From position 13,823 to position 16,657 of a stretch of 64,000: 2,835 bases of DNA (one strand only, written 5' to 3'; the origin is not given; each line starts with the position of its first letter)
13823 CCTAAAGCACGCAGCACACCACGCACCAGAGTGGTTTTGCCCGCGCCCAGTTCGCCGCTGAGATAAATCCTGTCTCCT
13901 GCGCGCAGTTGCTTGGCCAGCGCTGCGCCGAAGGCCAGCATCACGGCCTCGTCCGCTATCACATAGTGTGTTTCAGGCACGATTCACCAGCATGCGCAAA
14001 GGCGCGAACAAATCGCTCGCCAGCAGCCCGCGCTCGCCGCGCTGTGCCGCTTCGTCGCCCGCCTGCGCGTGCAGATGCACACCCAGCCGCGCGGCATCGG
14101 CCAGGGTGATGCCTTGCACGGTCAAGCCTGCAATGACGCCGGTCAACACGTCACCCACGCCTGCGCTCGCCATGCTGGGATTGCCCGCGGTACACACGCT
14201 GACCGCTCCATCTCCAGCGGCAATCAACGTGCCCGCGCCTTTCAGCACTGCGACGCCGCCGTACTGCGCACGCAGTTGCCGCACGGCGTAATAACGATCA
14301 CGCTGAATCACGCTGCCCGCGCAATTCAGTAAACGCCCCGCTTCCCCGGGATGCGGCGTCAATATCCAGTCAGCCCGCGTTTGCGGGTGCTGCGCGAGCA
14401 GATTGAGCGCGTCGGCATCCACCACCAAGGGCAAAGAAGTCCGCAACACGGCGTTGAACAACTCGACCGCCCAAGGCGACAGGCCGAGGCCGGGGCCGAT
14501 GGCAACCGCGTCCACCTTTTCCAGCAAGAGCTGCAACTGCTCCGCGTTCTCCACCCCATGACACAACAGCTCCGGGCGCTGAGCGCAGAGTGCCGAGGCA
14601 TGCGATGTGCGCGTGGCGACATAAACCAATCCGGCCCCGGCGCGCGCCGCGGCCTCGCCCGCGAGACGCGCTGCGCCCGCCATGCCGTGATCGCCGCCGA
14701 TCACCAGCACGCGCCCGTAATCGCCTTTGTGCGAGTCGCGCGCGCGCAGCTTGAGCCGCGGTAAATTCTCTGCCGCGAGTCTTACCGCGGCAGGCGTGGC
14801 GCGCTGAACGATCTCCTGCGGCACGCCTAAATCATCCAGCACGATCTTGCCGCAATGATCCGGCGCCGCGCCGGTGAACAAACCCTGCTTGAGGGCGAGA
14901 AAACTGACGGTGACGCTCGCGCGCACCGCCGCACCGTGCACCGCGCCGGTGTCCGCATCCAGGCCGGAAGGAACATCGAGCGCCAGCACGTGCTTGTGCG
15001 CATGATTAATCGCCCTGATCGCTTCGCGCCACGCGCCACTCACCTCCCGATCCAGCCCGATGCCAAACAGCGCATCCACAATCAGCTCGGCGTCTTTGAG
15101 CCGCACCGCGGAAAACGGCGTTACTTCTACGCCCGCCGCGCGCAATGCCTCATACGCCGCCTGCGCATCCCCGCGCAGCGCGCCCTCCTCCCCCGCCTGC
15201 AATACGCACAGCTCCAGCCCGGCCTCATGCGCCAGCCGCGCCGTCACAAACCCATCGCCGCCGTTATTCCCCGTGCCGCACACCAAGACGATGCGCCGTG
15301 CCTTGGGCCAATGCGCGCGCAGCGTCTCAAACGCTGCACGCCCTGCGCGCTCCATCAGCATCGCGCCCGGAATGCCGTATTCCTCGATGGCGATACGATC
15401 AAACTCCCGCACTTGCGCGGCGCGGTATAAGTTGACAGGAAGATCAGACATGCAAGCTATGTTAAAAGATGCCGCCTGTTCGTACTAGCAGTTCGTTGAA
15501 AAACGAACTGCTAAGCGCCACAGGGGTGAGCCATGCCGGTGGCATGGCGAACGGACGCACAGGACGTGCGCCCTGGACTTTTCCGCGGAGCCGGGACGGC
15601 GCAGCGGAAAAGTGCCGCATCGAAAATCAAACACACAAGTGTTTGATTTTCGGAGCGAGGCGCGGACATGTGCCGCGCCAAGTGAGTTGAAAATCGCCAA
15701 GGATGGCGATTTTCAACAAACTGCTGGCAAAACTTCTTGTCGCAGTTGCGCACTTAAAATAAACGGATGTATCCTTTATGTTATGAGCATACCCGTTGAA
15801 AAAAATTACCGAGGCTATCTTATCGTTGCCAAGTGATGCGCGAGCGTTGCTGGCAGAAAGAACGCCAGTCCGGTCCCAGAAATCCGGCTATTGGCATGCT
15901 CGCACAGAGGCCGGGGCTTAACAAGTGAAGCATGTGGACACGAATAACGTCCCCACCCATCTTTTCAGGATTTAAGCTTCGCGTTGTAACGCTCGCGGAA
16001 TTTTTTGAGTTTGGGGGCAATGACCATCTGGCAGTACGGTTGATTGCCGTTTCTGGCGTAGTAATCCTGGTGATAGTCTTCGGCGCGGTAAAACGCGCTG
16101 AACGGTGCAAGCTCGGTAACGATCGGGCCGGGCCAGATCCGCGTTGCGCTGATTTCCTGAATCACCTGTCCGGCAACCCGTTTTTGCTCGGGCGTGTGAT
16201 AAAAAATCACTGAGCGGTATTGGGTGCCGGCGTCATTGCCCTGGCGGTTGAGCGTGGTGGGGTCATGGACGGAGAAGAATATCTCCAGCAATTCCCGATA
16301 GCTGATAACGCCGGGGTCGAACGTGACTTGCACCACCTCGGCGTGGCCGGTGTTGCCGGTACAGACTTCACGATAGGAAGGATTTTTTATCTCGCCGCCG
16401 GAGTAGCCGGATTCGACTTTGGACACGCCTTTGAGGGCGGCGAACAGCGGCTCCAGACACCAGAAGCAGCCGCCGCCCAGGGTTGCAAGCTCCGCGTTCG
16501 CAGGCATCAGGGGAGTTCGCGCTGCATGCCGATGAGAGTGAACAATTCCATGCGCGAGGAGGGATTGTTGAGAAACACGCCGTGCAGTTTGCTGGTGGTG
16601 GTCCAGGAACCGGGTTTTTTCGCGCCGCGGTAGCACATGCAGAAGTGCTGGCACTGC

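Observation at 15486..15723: A ~240-bp multi-hairpin repeat element present twice in inverted orientation, 44 kb apart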

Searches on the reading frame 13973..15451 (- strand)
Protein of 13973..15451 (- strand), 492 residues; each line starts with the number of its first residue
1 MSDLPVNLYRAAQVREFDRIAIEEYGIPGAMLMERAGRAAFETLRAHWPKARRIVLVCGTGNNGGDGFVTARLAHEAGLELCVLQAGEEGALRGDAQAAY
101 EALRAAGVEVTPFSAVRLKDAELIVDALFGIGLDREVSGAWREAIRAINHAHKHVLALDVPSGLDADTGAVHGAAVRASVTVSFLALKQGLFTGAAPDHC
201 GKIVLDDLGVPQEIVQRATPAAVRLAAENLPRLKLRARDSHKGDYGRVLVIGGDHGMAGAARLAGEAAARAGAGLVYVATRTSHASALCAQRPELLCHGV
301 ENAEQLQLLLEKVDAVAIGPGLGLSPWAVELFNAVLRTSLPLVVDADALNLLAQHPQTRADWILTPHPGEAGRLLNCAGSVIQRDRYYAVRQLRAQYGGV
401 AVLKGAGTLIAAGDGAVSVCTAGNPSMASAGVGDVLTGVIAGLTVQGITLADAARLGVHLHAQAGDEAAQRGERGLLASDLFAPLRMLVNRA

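Call 12: find_encoding_contigs(protein=window:13973-15451:-, flank=3000, max_places=6)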
Protein window:13973-15451:- (492 aa): 2 contigs read that carry it; 2 places shown.
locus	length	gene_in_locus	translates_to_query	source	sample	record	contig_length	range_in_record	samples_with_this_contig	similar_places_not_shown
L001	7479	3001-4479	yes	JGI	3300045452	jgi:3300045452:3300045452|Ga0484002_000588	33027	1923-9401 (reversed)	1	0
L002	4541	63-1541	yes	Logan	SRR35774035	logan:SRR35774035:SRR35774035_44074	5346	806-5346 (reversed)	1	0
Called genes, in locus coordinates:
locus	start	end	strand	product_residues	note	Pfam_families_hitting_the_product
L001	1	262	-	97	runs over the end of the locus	PF14346:DUF4398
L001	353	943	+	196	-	PF03358:FMN_red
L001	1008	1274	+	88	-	PF00037:Fer4 (faint), PF12838:Fer4_7 (weak)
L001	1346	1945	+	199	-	PF01227:GTP_cyclohydroI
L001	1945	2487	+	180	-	PF01625:PMSR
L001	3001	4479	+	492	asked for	PF03853:YjeF_N, PF01256:Carb_kinase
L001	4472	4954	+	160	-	PF02367:TsaE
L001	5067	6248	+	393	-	PF01520:Amidase_3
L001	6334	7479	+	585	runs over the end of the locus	PF02518:HATPase_c (weak), PF13589:HATPase_c_3, PF01119:DNA_mis_repair, PF08676:MutL_C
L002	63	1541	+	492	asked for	PF03853:YjeF_N, PF01256:Carb_kinase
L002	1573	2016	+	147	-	PF02367:TsaE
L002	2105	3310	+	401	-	PF01520:Amidase_3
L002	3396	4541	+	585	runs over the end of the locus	PF02518:HATPase_c (weak), PF13589:HATPase_c_3, PF01119:DNA_mis_repair, PF08676:MutL_C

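Call 90: find_homologous_proteins(query=window:13973-15451:-, max_evalue=1e-120)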
Query window:13973-15451:- (492 aa): 5246 proteins with E <= 1e-120 among 8000 candidates; the best 120 are listed.
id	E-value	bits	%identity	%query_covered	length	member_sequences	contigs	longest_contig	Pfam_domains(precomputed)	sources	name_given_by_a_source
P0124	0.0e+0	1062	100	100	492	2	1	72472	PF01256.23,PF03853.22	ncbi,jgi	jgi:NAD(P)H-hydrate epimerase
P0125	2.1e-268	909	85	100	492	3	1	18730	PF01256.23,PF03853.22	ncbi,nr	ncbi:MAG: NAD(P)H-hydrate dehydratase [Gammaproteobacteria bacterium]|nr:NAD(P)H-hydrate dehydratase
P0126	2.3e-265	899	84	100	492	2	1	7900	PF01256.23,PF03853.22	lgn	-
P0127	2.3e-263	893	84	100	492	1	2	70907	PF01256.23,PF03853.22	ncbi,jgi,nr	ncbi:MAG: NAD(P)H-hydrate dehydratase [Gammaproteobacteria bacterium]|nr:MAG: NAD(P)H-hydrate dehydr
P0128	4.8e-256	868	81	100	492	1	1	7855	PF01256.23,PF03853.22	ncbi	-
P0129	1.3e-254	864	81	100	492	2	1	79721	PF01256.23,PF03853.22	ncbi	-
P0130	3.5e-248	843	77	100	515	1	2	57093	PF01256.23,PF03853.22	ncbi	-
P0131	1.0e-246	838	76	100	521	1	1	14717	PF01256.23,PF03853.22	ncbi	-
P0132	1.9e-195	669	67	100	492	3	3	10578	PF01256.23,PF03853.22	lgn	-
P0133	2.2e-191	655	64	100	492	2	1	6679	PF01256.23,PF03853.22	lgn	-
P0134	2.1e-190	652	64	100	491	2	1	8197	PF01256.23,PF03853.22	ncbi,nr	ncbi:MAG TPA: NAD(P)H-hydrate dehydratase [Gammaproteobacteria bacterium]|nr:NAD(P)H-hydrate dehydra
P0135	5.6e-190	651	66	100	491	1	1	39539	PF01256.23,PF03853.22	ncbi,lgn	-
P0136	8.8e-190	650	64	100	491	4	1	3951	PF01256.23,PF03853.22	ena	-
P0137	9.4e-190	650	64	100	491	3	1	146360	PF01256.23,PF03853.22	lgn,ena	-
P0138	1.7e-189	649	64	100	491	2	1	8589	PF01256.23,PF03853.22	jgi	jgi:NAD(P)H-hydrate epimerase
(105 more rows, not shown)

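Call 91: find_encoding_contigs(protein=P0127, flank=2500, max_places=2)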
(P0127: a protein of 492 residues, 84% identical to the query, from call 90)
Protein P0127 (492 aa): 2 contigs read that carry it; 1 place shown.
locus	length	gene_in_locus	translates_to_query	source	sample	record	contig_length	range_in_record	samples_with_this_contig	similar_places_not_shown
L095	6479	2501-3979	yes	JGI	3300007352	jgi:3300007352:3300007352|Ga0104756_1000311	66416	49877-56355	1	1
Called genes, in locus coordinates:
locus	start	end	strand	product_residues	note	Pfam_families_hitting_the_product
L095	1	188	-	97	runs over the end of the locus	PF14346:DUF4398 (weak)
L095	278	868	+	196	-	PF03358:FMN_red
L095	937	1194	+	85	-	PF00037:Fer4 (faint), PF12838:Fer4_7 (weak)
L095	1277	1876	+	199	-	PF01227:GTP_cyclohydroI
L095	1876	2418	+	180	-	PF01625:PMSR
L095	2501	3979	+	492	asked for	PF03853:YjeF_N, PF01256:Carb_kinase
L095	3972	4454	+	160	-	PF02367:TsaE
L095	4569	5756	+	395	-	PF01520:Amidase_3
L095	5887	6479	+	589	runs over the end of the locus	PF02518:HATPase_c, PF13589:HATPase_c_3, PF01119:DNA_mis_repair, PF08676:MutL_C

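Call 92: find_encoding_contigs(protein=P0125, flank=2500, max_places=2)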
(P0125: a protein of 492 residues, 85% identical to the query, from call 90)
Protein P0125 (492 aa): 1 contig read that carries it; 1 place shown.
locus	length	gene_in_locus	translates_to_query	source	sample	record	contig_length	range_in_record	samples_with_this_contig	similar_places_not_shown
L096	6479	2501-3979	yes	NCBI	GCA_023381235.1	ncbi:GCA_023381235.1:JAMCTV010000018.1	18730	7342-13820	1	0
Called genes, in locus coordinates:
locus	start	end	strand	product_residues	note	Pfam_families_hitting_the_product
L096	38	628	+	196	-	PF03358:FMN_red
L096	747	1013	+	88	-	PF00037:Fer4 (faint), PF12838:Fer4_7 (weak)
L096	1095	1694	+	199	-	PF01227:GTP_cyclohydroI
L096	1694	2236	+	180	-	PF01625:PMSR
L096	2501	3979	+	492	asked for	PF03853:YjeF_N, PF01256:Carb_kinase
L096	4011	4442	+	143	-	PF02367:TsaE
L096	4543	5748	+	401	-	PF11741:AMIN (weak), PF01520:Amidase_3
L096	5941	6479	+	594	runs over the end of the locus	PF02518:HATPase_c (weak), PF13589:HATPase_c_3, PF01119:DNA_mis_repair, PF08676:MutL_C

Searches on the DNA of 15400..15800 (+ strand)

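Call 11: search_rna_families(source=window, start=15400, end=15800, threshold=evalue, max_evalue=10)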
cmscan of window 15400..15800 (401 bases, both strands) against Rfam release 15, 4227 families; matches with E-value up to 10: 11.
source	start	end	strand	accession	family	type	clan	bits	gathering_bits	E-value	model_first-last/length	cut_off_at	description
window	15685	15717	+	RF01731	TwoAYGGAY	Cis-reg;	CL00106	22.4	43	0.42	73-107/168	no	TwoAYGGAY RNA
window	15486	15617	+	RF02809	RsmW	Gene; sRNA;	CL00106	20.3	52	0.24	1-124/124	no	RsmW RNA family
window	15685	15763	-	RF00106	RNAI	Gene; antisense;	-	19.5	47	0.24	1-102/102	no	RNAI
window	15682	15782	-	RF02048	STnc30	Gene; sRNA;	-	18.2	120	1.5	1-132/132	no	Salmonella enterica conserved region STnc30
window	15454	15537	-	RF03332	mir-2237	Gene; miRNA;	-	17.3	70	0.99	1-91/91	no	mir-2237 microRNA precursor family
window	15619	15652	-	RF03523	mir-4703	Gene; miRNA;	-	16.7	88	1.3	1-61/61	no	mir-4703 microRNA precursor family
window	15580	15611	+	RF03809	mir-1203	Gene; miRNA;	-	16.7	100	4.8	1-84/84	no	mir-1203 microRNA precursor family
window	15475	15524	+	RF03332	mir-2237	Gene; miRNA;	-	15.7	70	2.7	18-72/91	no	mir-2237 microRNA precursor family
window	15687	15716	+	RF03866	mir-1889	Gene; miRNA;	-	14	80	3.5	1-128/128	no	mir-1889 microRNA precursor family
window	15678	15725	-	RF00984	mir-576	Gene; miRNA;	-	13.9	99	6.3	1-90/90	no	mir-576 microRNA precursor family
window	15654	15749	+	RF02647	Cis52_sRNA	Gene; sRNA;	-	12.2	56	5.7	1-179/179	no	Ruegeria cis52 sRNA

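Call 14: search_dna_similar(query=window:15480-15730:+, collection=plasmids, mode=distant, max_evalue=0.001)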
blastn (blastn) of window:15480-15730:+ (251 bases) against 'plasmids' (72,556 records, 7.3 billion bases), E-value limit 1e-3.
No match.

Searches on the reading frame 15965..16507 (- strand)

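Call 107: search_protein_families(library=pfam, proteins=[window:15965-16507:-], max_evalue=0.001)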
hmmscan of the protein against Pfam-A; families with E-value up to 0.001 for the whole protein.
window:15965-16507:- (180 aa): 1 family
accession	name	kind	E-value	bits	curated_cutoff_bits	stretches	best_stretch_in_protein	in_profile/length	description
PF01625.27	PMSR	-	4.8e-68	228.7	23.7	1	8-160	2-153/153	Peptide methionine sulfoxide reductase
